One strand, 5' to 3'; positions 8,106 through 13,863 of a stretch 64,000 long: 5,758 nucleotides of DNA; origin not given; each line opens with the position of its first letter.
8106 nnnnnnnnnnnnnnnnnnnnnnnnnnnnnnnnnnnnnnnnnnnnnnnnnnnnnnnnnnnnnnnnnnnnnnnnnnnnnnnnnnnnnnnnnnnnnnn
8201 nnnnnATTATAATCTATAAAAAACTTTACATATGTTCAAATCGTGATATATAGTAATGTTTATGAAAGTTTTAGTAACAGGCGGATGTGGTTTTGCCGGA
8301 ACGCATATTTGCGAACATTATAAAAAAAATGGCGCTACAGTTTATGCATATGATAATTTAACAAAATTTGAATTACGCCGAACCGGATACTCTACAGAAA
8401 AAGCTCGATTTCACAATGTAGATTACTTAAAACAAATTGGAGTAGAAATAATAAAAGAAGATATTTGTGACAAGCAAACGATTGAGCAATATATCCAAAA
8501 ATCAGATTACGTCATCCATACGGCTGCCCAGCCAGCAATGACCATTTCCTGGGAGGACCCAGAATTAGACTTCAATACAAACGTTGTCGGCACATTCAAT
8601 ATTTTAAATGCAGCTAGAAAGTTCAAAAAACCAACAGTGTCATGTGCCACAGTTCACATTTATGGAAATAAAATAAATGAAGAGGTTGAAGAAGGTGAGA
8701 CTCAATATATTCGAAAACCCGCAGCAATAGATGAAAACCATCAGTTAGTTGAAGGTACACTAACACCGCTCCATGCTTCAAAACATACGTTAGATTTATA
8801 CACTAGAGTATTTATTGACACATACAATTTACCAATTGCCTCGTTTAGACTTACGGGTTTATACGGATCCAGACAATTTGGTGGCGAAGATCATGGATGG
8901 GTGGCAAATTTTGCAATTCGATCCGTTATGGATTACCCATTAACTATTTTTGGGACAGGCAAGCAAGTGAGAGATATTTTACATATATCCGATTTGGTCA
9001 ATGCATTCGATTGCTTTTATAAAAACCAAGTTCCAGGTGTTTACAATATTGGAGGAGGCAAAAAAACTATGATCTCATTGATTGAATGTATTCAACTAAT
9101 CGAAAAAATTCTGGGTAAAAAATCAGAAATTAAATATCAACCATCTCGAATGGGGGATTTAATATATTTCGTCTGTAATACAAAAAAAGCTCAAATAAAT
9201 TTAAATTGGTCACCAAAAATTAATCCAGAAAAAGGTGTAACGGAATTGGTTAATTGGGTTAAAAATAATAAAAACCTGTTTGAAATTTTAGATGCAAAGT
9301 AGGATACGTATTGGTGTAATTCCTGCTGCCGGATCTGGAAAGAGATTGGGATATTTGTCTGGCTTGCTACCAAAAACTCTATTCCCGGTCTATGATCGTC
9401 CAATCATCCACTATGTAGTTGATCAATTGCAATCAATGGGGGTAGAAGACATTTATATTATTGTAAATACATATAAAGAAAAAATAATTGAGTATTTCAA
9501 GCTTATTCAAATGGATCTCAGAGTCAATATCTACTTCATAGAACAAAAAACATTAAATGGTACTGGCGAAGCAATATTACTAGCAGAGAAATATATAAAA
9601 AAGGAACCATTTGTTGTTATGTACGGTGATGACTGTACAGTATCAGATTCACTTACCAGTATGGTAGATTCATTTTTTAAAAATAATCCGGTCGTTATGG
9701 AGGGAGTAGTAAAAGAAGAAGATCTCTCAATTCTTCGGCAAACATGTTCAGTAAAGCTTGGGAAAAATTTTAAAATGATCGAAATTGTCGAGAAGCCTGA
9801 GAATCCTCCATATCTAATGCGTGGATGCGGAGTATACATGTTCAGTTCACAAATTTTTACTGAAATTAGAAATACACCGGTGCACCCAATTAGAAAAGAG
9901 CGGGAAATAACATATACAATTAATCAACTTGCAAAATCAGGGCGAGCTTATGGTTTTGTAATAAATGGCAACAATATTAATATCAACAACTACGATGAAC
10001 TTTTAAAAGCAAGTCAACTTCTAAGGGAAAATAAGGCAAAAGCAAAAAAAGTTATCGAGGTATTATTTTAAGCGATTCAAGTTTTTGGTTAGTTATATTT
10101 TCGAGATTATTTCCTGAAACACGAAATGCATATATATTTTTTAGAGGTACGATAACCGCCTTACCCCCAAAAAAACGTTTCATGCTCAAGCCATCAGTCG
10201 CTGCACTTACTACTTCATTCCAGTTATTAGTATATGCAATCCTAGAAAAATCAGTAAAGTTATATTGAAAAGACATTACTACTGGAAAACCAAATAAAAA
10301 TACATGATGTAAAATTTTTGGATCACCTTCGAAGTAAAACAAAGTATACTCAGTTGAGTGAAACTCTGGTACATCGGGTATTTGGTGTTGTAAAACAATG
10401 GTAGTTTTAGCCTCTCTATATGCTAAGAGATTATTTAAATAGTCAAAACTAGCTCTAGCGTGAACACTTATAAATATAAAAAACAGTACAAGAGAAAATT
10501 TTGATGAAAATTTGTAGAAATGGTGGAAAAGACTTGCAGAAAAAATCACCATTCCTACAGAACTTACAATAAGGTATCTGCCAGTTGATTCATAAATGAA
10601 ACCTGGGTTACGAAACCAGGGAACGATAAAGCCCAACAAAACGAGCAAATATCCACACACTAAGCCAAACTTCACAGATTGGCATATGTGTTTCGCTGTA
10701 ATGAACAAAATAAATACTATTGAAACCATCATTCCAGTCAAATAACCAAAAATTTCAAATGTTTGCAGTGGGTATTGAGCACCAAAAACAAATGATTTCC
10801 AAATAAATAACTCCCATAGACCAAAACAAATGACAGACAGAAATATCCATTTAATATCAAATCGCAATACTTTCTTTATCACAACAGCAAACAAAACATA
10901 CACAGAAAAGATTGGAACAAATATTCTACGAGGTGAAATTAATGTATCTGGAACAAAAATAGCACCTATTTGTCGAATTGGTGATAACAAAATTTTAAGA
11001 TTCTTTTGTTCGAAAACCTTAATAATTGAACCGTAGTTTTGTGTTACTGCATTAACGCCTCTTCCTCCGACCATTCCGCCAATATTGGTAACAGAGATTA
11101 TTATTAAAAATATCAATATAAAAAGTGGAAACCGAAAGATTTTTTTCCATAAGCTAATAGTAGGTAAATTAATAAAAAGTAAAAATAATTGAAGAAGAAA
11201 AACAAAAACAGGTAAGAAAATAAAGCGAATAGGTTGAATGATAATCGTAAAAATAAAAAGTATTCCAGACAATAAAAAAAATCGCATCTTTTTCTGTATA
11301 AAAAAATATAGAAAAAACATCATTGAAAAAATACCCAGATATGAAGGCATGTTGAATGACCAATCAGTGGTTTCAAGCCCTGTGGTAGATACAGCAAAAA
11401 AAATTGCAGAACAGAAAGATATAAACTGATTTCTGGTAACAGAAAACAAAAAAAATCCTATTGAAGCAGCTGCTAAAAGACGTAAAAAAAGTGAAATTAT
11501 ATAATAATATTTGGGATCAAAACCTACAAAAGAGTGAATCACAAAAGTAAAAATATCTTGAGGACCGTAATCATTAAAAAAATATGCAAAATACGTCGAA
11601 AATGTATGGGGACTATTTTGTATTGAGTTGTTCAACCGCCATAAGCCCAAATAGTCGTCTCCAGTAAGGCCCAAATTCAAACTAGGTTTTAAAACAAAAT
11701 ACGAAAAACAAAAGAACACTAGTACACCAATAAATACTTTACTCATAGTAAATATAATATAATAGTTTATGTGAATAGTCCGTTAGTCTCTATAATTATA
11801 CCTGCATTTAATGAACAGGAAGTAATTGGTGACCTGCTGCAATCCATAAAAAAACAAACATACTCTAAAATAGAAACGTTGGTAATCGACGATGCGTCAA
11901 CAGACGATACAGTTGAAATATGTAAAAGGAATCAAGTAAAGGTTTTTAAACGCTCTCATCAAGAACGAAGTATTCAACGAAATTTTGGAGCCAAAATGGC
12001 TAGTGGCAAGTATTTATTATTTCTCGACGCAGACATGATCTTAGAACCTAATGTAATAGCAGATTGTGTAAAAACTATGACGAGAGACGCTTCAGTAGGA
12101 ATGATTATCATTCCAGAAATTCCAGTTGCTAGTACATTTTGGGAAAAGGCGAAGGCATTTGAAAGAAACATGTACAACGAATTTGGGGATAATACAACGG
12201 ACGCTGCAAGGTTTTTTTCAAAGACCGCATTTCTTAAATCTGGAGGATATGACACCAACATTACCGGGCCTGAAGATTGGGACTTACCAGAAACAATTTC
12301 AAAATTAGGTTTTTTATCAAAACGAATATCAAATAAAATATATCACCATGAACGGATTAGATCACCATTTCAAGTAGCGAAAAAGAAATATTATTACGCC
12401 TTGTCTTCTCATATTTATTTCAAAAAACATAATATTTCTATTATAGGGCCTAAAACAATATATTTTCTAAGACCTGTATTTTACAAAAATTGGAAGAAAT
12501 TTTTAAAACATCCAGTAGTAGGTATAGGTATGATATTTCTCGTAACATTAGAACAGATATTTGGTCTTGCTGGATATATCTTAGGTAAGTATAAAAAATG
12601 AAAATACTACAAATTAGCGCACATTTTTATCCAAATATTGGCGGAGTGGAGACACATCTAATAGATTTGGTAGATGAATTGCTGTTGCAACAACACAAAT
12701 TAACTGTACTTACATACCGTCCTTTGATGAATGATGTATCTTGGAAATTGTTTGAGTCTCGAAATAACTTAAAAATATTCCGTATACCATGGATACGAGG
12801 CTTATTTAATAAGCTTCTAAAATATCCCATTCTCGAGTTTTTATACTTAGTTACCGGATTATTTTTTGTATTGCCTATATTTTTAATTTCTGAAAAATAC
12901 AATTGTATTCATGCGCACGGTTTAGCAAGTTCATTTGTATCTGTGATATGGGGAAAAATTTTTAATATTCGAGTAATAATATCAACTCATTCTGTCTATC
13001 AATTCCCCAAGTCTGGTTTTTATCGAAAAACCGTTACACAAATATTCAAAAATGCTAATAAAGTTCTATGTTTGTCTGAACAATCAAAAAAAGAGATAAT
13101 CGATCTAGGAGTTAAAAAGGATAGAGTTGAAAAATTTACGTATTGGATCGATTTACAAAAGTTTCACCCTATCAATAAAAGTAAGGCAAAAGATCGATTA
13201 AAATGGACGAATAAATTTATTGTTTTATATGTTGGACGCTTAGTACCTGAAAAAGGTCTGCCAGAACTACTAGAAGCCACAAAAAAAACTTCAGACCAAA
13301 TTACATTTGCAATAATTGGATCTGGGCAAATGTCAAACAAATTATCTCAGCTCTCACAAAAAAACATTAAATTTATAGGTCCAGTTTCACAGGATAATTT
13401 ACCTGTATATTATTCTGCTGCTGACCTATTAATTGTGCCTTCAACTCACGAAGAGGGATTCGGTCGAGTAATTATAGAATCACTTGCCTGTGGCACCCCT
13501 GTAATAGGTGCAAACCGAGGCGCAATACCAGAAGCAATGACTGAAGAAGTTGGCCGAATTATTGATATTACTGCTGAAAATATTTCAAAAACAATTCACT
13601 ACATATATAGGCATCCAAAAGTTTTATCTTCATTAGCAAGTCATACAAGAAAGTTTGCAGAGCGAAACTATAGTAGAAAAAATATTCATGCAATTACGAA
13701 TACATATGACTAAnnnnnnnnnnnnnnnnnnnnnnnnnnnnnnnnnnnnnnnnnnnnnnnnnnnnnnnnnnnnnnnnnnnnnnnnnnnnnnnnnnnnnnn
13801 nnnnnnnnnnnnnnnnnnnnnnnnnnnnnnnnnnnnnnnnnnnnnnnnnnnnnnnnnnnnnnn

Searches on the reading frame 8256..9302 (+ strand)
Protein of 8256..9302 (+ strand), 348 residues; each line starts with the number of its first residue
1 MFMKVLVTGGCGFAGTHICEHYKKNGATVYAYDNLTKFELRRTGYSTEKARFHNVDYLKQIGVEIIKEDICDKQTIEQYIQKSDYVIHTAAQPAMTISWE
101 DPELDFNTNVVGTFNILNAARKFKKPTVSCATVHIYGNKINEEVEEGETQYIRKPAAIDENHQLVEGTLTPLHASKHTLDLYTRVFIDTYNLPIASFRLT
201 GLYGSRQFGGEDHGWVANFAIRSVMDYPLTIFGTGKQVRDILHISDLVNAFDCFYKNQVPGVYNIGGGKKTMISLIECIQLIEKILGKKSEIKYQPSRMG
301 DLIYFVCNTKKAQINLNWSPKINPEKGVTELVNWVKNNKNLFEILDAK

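Call 15: search_protein_families(library=pfam, proteins=[window:8256-9302:+], max_evalue=0.001)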
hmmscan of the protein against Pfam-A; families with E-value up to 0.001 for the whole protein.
window:8256-9302:+ (348 aa): 7 families
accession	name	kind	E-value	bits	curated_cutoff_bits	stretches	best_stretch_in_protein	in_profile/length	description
PF01370.27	Epimerase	-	1.4e-40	139.7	20.9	1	5-266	1-240/240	NAD dependent epimerase/dehydratase family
PF16363.11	GDP_Man_Dehyd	-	4.2e-33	115.6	27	1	6-330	1-331/332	GDP-mannose 4,6 dehydratase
PF01073.25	3Beta_HSD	-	1.1e-12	48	22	1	6-150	1-135/280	3-beta hydroxysteroid dehydrogenase/isomerase family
PF02719.21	Polysacc_synt_2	-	3.8e-09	36.6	20.2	1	5-124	1-119/293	Polysaccharide biosynthesis protein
PF04321.23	RmlD_sub_bind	-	3e-07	30.3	27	1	3-139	1-108/287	RmlD substrate binding domain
PF05368.20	NmrA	-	1.3e-06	28.7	27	1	4-91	4-78/298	NmrA-like family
PF07993.18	NAD_binding_4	-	8.5e-05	22.3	20.1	1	72-204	78-209/258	Male sterility protein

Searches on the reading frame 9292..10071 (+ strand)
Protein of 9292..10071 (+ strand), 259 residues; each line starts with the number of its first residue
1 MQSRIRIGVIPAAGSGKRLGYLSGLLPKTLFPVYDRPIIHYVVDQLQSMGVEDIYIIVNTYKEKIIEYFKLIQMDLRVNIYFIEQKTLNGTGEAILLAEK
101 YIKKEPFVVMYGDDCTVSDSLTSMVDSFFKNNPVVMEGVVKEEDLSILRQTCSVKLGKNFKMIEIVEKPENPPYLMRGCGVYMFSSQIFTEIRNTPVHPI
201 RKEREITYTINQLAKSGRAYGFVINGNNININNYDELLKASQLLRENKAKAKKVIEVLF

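Call 15: search_protein_families(library=pfam, proteins=[window:9292-10071:+], max_evalue=0.001)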
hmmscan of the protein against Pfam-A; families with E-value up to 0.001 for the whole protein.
window:9292-10071:+ (259 aa): 3 families
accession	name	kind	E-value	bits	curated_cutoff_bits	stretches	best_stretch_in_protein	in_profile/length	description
PF00483.29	NTP_transferase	-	9e-27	94.7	21.2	1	8-226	2-223/245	Nucleotidyl transferase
PF12804.13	NTP_transf_3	-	7.1e-10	39.7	27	1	8-117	1-99/160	MobA-like NTP transferase domain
PF01128.25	IspD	-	0.00018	21.8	27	1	9-66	4-59/221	2-C-methyl-D-erythritol 4-phosphate cytidylyltransferase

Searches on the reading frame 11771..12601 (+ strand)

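Call 15: search_protein_families(library=pfam, proteins=[window:11771-12601:+], max_evalue=0.001)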
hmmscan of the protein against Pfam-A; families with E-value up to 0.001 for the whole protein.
window:11771-12601:+ (276 aa): 4 families
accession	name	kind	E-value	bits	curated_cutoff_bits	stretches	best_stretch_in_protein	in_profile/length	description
PF00535.33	Glycos_transf_2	-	5.5e-31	108.2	23.3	1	7-140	1-141/168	Glycosyl transferase family 2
PF10111.15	Glyco_tranf_2_2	-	9.2e-13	48.7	27.3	1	7-105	1-108/276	Glycosyltransferase like family 2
PF13641.12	Glyco_tranf_2_3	-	2.3e-12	47.9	27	1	6-115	3-122/230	Glycosyltransferase like family 2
PF13704.12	Glyco_tranf_2_4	-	0.0009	20.1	27.5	0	14-88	2-81/98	Glycosyl transferase family 2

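Call 54: search_protein_families(library=ncbifam, proteins=[window:11771-12601:+], max_evalue=0.001)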
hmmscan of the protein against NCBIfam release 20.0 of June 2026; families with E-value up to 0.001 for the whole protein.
window:11771-12601:+ (276 aa): 28 families (the best 25 are shown)
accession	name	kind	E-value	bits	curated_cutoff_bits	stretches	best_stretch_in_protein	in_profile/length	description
TIGR04283.1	glyco_like_mftF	equivalog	5.3e-28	98.1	182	1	6-195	1-187/221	TIGR04283 family arsenosugar biosynthesis glycosyltransferase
NF007482.0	PRK10073.1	equivalog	3.5e-18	65.7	423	1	3-100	5-107/334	glycosyltransferase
NF041875.1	EPS_EpsD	equivalog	5.5e-18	65.4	370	1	6-201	1-214/325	exopolysaccharide biosynthesis glycosyltransferase EpsD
NF047683.1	TeichurnBiosyTuaG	equivalog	5.2e-17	62.3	400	1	2-105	4-113/252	teichuronic acid biosynthesis protein TuaG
TIGR03937.1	PgaC_IcaA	equivalog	3.6e-16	59.1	422.3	1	3-112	44-159/407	poly-beta-1,6-N-acetyl-D-glucosamine synthase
TIGR03965.1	mycofact_glyco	equivalog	7.3e-13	48.2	280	1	4-101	74-177/467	mycofactocin biosynthesis glycosyltransferase MftF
NF038299.1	EPS_HpsN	equivalog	1e-12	47.7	425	1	4-112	1-115/317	hormogonium polysaccharide biosynthesis glycosyltransferase HpsN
NF050050.1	ProtGlycPglI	equivalog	3.4e-11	43.1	500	1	4-103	2-108/306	GalNAc(5)-diNAcBac-PP-undecaprenol beta-1,3-glucosyltransferase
TIGR03111.1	glyc2_xrt_Gpos1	hypoth_equivalog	5.7e-11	41.9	363.95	1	3-110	48-163/439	TIGR03111 family XrtG-associated glycosyltransferase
TIGR04182.1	glyco_TIGR04182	equivalog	1e-10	41.5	325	1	6-103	2-97/293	S-layer glycoprotein N-glycosyltransferase AglJ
TIGR03469.1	HpnB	hypoth_equivalog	4.2e-10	39.2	379.25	1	4-106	44-163/386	hopene-associated glycosyltransferase HpnB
NF053739.1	GlytfEpsEBac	equivalog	5e-10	38.8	450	1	4-237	1-246/265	glycosyltransferase EpsE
NF045692.1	OglycostaseCruG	equivalog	2.6e-09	36.5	600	1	6-103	43-152/386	2'-O-glycosyltransferase CruG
NF010496.0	PRK13915.1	equivalog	5.8e-09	35.5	262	1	6-108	33-147/307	glucosyl-3-phosphoglycerate synthase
NF041394.1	GtaseAglG_Halo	equivalog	8.7e-09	35.1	440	1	6-166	3-180/304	glucosyl-dolichyl phosphate glucuronosyltransferase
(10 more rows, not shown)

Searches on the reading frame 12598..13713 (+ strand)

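Call 15: search_protein_families(library=pfam, proteins=[window:12598-13713:+], max_evalue=0.001)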
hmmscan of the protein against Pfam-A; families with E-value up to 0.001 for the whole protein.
window:12598-13713:+ (371 aa): 6 families
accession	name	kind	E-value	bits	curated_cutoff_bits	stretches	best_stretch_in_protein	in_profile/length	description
PF00534.26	Glycos_transf_1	-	7.2e-31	107.5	26.4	1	199-352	7-171/172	Glycosyl transferases group 1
PF13692.12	Glyco_trans_1_4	-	5.8e-25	88.7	27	1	207-330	2-133/142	Glycosyl transferases group 1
PF13439.12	Glyco_transf_4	-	2e-17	64.2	28.5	1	14-186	1-168/170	Glycosyltransferase Family 4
PF13579.12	Glyco_trans_4_4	-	1.1e-08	36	29.7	1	15-178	1-153/158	Glycosyl transferase 4-like domain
PF13524.12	Glyco_trans_1_2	-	1.8e-06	28.4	25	1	223-359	4-134/144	Glycosyl transferase-like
PF20706.3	GT4-conflict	-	4.7e-05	23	26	1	196-307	187-313/385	Family 4 Glycosyltransferase in conflict systems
